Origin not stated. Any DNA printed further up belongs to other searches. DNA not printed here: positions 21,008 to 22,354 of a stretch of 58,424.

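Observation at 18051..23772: Tight five-gene lipid-linked-sugar module: polyprenyl-P GT2 divergent from GT-C + GtrA + SDR + flavoprotein (DprE1/E2-AftA-like logic in an archaeon)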

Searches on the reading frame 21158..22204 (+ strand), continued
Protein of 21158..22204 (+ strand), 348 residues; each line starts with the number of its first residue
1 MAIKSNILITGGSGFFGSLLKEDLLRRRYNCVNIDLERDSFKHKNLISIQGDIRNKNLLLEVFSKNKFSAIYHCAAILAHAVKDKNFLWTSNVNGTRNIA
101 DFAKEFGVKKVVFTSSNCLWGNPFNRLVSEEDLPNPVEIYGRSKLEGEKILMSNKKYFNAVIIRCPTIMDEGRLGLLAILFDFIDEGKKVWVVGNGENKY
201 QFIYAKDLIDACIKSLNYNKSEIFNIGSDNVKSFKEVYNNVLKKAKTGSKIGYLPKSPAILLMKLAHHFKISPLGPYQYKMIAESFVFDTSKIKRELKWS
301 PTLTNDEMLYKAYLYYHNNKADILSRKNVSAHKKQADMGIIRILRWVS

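Call 18: find_encoding_contigs(protein=P0123, flank=7000, max_places=2)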
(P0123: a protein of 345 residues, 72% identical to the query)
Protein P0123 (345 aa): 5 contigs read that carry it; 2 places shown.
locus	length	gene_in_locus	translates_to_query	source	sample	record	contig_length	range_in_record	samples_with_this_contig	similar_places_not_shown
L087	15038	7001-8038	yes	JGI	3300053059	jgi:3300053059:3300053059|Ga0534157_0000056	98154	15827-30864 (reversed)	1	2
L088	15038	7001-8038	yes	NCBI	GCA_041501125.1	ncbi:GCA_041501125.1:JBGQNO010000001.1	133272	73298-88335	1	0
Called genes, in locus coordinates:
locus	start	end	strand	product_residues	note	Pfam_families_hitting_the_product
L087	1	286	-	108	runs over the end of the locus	-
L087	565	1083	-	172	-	PF01850:PIN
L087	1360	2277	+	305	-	PF02355:SecD_SecF_C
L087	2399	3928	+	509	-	PF02355:SecD_SecF_C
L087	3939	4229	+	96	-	-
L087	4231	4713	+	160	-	-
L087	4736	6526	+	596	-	PF02366:PMT, PF13231:PMT_2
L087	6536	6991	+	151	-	PF04138:GtrA_DPMS_TM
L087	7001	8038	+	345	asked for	PF01073:3Beta_HSD, PF01370:Epimerase, PF02719:Polysacc_synt_2, PF04321:RmlD_sub_bind, PF13460:NAD_binding_10 (weak), PF16363:GDP_Man_Dehyd, PF07993:NAD_binding_4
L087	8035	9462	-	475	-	PF00890:FAD_binding_2 (faint), PF01266:DAO, PF01494:FAD_binding_3 (weak), PF01593:Amino_oxidase, PF01946:Thi4 (weak), PF07992:Pyr_redox_2 (faint), PF13450:NAD_binding_8, PF13738:Pyr_redox_3 (weak), +1 more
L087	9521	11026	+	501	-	PF01943:Polysacc_synt, PF13440:Polysacc_synt_3, PF03023:MurJ (weak)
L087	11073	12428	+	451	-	PF02310:B12-binding, PF19864:Radical_SAM_N2 (weak), PF04055:Radical_SAM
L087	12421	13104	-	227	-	PF05148:Methyltransf_8 (weak), PF13489:Methyltransf_23, PF01209:Ubie_methyltran (weak), PF07021:MetW, PF13847:Methyltransf_31, PF08241:Methyltransf_11, PF08242:Methyltransf_12, PF13649:Methyltransf_25, +1 more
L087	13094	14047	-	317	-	PF00534:Glycos_transf_1, PF13692:Glyco_trans_1_4, PF13524:Glyco_trans_1_2 (weak)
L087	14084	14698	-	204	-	PF13489:Methyltransf_23 (weak), PF08241:Methyltransf_11 (weak)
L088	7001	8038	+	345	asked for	PF01073:3Beta_HSD, PF01370:Epimerase, PF02719:Polysacc_synt_2, PF04321:RmlD_sub_bind, PF13460:NAD_binding_10 (weak), PF16363:GDP_Man_Dehyd, PF07993:NAD_binding_4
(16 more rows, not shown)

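Call 19: find_encoding_contigs(protein=P0225, flank=7000, max_places=1)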
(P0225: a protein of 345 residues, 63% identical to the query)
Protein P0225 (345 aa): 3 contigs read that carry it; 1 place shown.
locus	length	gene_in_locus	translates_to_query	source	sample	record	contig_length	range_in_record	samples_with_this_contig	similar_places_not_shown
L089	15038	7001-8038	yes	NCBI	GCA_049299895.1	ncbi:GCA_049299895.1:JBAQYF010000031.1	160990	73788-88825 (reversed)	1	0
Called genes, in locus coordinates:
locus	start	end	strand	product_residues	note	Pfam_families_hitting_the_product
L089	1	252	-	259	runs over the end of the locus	PF00483:NTP_transferase, PF12804:NTP_transf_3 (weak)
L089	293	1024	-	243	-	PF23023:Anti-Pycsar_Apyc1, PF00753:Lactamase_B, PF12706:Lactamase_B_2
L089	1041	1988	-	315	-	PF01370:Epimerase, PF02719:Polysacc_synt_2 (faint), PF04321:RmlD_sub_bind, PF16363:GDP_Man_Dehyd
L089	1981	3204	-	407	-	PF01041:DegT_DnrJ_EryC1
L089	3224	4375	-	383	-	PF01370:Epimerase, PF04321:RmlD_sub_bind (weak), PF16363:GDP_Man_Dehyd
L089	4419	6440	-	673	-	PF10034:Dpy19 (weak)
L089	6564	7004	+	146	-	PF04138:GtrA_DPMS_TM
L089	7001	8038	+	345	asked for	PF01073:3Beta_HSD, PF01370:Epimerase, PF02719:Polysacc_synt_2, PF04321:RmlD_sub_bind, PF13460:NAD_binding_10 (weak), PF16363:GDP_Man_Dehyd, PF07993:NAD_binding_4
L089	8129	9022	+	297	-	PF00316:FBPase, PF18913:FBPase_C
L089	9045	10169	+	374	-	PF01116:F_bP_aldolase, PF08013:GatZ_KbaZ-like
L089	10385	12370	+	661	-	PF02384:N6_Mtase, PF20473:MmeI_Mtase, PF07669:Eco57I, PF12950:TaqI_C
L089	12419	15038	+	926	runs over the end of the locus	PF02384:N6_Mtase, PF07669:Eco57I (weak)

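Call 20: find_encoding_contigs(protein=P0190, flank=7000, max_places=1)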
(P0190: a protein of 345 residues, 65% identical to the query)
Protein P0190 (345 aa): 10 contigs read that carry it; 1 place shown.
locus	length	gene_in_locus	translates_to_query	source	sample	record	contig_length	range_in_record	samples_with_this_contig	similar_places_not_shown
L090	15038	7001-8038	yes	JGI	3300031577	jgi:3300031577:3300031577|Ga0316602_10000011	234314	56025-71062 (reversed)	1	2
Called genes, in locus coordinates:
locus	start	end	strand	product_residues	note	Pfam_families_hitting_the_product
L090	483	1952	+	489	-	-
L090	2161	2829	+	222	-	PF08348:PAS_6, PF13309:HTH_22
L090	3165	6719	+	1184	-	PF01855:POR_N, PF17147:PFOR_II, PF01558:POR, PF10371:EKR, PF12838:Fer4_7, PF13183:Fer4_8, PF13484:Fer4_16 (weak), PF02775:TPP_enzyme_C, +5 more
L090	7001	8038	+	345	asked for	PF01073:3Beta_HSD, PF01370:Epimerase, PF02719:Polysacc_synt_2, PF04321:RmlD_sub_bind, PF16363:GDP_Man_Dehyd, PF07993:NAD_binding_4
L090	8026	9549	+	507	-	-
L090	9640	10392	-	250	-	PF03372:Exo_endo_phos, PF14529:Exo_endo_phos_2 (faint)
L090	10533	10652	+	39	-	-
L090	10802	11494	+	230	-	PF00498:FHA, PF00486:Trans_reg_C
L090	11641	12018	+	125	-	PF08000:bPH_1, PF14470:bPH_3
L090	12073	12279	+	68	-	-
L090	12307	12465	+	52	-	-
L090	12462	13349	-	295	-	PF00126:HTH_1, PF03466:LysR_substrate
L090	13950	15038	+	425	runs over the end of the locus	PF00395:SLH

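Call 21: find_related_loci(query=window:21158-22204:+, collection=metagenome_contigs, flank=7000)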
Query window:21158-22204:+ (348 aa) in metagenome_contigs; peptide patterns used: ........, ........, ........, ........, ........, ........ (x = any residue, [..] = any of these).
187 stretches matched a pattern; 125 encode a relative of the query (tblastn E <= 1e-3); the best 80 are kept; 80 distinct loci.
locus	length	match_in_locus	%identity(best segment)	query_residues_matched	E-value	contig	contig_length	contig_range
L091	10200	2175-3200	71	7-348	1e-174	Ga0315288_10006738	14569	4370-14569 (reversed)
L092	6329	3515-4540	71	7-348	2e-174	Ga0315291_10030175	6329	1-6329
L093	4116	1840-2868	70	6-348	2e-170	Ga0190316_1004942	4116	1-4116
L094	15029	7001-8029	68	6-348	8e-165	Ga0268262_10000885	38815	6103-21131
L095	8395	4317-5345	70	6-348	5e-165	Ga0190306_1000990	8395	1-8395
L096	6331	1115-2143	68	6-348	1e-165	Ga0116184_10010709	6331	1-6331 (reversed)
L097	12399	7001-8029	67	6-348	4e-162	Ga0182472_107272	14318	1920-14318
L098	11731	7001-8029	67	6-348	5e-161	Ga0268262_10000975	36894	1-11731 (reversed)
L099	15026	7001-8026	67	7-348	3e-160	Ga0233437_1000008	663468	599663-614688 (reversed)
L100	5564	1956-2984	70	6-348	1e-160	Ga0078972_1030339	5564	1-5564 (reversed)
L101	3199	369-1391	66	8-348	2e-166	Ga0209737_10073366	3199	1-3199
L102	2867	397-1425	66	6-348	5e-167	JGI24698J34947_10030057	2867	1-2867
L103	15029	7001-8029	66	6-348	1e-157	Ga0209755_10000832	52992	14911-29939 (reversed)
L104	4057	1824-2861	65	3-348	2e-162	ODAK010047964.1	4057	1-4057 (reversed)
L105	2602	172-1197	64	7-348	5e-167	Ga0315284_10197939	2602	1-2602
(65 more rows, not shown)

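Call 29: search_solved_structures(query=window:21158-22204:+, max_evalue=0.00001)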
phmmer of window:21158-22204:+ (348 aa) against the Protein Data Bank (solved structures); distinct sequences matched with E-value up to 0.00001: 99 (the best 60 are shown).
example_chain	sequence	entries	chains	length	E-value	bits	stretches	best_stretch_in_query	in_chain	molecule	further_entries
4zrm_A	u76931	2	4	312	8.7e-21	77.8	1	5-239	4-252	UDP-glucose 4-epimerase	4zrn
8rdg_A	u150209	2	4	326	5e-18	68.7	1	6-241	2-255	SDR family NAD(P)-dependent oxidoreductase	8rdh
8rdi_A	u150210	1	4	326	1.8e-17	66.8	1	6-241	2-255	SDR family NAD(P)-dependent oxidoreductase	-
3ehe_A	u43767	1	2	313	2.8e-17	66.3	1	6-239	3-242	UDP-glucose 4-epimerase (GalE-1)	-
6jkg_A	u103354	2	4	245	5.9e-17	65.2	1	8-213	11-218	Sterol-4-alpha-carboxylate 3-dehydrogenase, decarboxylating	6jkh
7ys8_A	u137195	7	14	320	3.9e-15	59.2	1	7-241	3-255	UDP-glucose 4-epimerase | UDP-glucose 4-epimerase along with EC 5.1.3.2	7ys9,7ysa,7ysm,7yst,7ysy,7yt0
7k3p_A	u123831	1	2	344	6.8e-15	58.4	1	5-153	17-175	UDP-glucose 4-epimerase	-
2c20_A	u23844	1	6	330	8.7e-15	58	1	6-241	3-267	UDP-GLUCOSE 4-EPIMERASE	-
3icp_A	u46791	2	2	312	2.3e-14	56.6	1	7-215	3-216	NAD-dependent epimerase/dehydratase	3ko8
3aw9_A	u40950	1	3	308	4e-14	55.8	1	7-215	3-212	NAD-dependent epimerase/dehydratase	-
8wxk_A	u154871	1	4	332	7.8e-14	54.9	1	4-237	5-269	UDP-glucose 4-epimerase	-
6kv9_A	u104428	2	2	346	1.4e-13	54.1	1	5-239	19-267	MoeE5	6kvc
6vlo_A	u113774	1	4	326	2e-13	53.6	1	5-238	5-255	Putative dTDP-D-glucose 4,6-dehydratase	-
6bwl_A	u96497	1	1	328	2e-13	53.6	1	6-299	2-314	Pal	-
6bi4_A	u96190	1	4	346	3.6e-13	52.7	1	5-253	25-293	dTDP-glucose 4,6-dehydratase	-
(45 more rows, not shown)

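Call 45: search_solved_structures(query=A2, max_evalue=1e-10, show_alignments=3)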
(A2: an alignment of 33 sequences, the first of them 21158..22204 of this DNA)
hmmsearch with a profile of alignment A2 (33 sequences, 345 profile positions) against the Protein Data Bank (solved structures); distinct sequences matched with E-value up to 1e-10: 97 (the best 60 are shown).
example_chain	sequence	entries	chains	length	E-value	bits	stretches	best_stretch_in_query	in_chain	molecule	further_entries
4zrm_A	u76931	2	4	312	2e-32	115.9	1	3-237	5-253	UDP-glucose 4-epimerase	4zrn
8rdg_A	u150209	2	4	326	1.9e-27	99.5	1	3-243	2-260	SDR family NAD(P)-dependent oxidoreductase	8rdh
8rdi_A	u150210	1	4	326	1e-26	97.1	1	3-243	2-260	SDR family NAD(P)-dependent oxidoreductase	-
3ehe_A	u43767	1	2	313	2e-24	89.6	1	3-240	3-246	UDP-glucose 4-epimerase (GalE-1)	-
2c20_A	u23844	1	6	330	6.3e-24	88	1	1-243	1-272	UDP-GLUCOSE 4-EPIMERASE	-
7k3p_A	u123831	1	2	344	5.4e-23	84.9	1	3-275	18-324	UDP-glucose 4-epimerase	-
6bi4_A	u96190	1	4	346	3.6e-22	82.2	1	3-241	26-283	dTDP-glucose 4,6-dehydratase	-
6zl6_A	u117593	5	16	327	1.4e-21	80.2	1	3-244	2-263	Epimerase domain-containing protein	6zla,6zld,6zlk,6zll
6bwl_A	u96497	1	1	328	1.7e-21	79.9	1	3-263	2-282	Pal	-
7ys8_A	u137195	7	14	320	5.5e-21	78.3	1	4-238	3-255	UDP-glucose 4-epimerase | UDP-glucose 4-epimerase along with EC 5.1.3.2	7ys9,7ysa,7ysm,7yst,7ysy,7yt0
6k0g_A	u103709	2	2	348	5.6e-21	78.3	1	1-152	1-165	UDP-glucose 4-epimerase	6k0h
6k0i_A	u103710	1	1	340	7.2e-21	77.9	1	1-152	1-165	UDP-glucose 4-epimerase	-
6zlj_A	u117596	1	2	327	7.6e-21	77.8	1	3-244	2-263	Epimerase domain-containing protein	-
3aw9_A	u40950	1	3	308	1.6e-20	76.8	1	3-218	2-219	NAD-dependent epimerase/dehydratase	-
6wjb_A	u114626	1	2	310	2.4e-20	76.2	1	2-234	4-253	NAD-dependent epimerase/dehydratase family protein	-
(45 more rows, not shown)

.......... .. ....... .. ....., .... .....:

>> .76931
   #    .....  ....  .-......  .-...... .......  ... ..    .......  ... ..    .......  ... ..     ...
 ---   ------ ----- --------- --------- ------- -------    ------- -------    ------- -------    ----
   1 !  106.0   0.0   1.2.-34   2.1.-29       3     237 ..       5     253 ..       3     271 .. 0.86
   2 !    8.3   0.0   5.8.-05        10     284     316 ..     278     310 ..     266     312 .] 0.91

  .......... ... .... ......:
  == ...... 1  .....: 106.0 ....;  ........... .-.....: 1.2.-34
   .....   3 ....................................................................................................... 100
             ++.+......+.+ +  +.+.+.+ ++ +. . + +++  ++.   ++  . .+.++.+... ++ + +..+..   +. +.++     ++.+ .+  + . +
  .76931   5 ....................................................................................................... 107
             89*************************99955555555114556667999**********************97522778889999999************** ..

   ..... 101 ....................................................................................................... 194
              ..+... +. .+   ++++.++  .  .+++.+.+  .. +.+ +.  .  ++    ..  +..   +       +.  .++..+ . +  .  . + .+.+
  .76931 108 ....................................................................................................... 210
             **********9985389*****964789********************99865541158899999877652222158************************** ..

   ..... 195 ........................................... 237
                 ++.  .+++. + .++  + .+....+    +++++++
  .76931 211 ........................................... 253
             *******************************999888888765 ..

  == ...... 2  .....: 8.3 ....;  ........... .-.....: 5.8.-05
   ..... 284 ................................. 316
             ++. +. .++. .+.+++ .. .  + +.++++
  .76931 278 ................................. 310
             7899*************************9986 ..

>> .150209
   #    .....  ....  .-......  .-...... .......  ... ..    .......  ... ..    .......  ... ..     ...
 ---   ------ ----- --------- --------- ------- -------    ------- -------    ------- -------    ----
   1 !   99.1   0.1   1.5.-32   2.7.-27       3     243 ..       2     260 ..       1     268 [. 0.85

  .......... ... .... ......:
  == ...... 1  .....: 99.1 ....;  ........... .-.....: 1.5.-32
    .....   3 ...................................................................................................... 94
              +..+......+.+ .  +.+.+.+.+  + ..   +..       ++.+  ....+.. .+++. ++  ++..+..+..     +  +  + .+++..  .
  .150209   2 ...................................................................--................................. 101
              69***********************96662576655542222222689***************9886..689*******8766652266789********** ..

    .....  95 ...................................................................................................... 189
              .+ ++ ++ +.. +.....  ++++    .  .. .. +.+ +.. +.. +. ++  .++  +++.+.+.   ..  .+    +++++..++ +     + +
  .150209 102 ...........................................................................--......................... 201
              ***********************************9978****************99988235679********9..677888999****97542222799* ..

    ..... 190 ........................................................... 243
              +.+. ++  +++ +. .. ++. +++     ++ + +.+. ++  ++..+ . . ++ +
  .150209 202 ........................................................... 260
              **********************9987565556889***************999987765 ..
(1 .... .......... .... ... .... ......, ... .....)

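Call 48: search_protein_families(library=pfam, alignment_id=A3, max_evalue=0.001)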
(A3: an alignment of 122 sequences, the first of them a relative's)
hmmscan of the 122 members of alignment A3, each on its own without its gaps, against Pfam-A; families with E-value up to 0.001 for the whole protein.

A. member 1, L087:6536-6991:+ (151 aa): 1 family
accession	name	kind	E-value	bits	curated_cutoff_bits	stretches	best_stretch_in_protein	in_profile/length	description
PF04138.20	GtrA_DPMS_TM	-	3.8e-16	59.8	26.1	1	26-142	1-117/117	GtrA/DPMS, transmembrane domain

B. families by the number of members that match (of 122 scanned): 108 families (the first 25 are shown)
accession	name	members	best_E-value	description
PF04138.20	GtrA_DPMS_TM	22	1.1e-24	GtrA/DPMS, transmembrane domain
PF01593.30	Amino_oxidase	20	8.9e-23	Flavin containing amine oxidoreductase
PF13450.12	NAD_binding_8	19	1.8e-16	NAD(P)-binding Rossmann-like domain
PF01946.23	Thi4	19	3.1e-07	Thi4 family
PF01266.30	DAO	16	5.5e-10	FAD dependent oxidoreductase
PF01494.25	FAD_binding_3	12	1e-06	FAD binding domain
PF00890.30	FAD_binding_2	11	1.4e-07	FAD binding domain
PF13231.12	PMT_2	10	2.8e-10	Dolichyl-phosphate-mannose-protein mannosyltransferase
PF07992.20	Pyr_redox_2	10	6.5e-06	Pyridine nucleotide-disulphide oxidoreductase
PF03486.20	HI0933_like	8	2.9e-05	HI0933-like protein Rossmann domain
PF12831.13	FAD_oxidored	7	1.4e-08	FAD dependent oxidoreductase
PF13738.12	Pyr_redox_3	7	1.4e-07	Pyridine nucleotide-disulphide oxidoreductase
PF13489.12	Methyltransf_23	4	6.4e-26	Methyltransferase domain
PF02837.24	Glyco_hydro_2_N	4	7.2e-19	Glycosyl hydrolases family 2, sugar binding domain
PF00703.27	Glyco_hydro_2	4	4.3e-11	Glycosyl hydrolases family 2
PF01370.27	Epimerase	2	5.7e-51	NAD dependent epimerase/dehydratase family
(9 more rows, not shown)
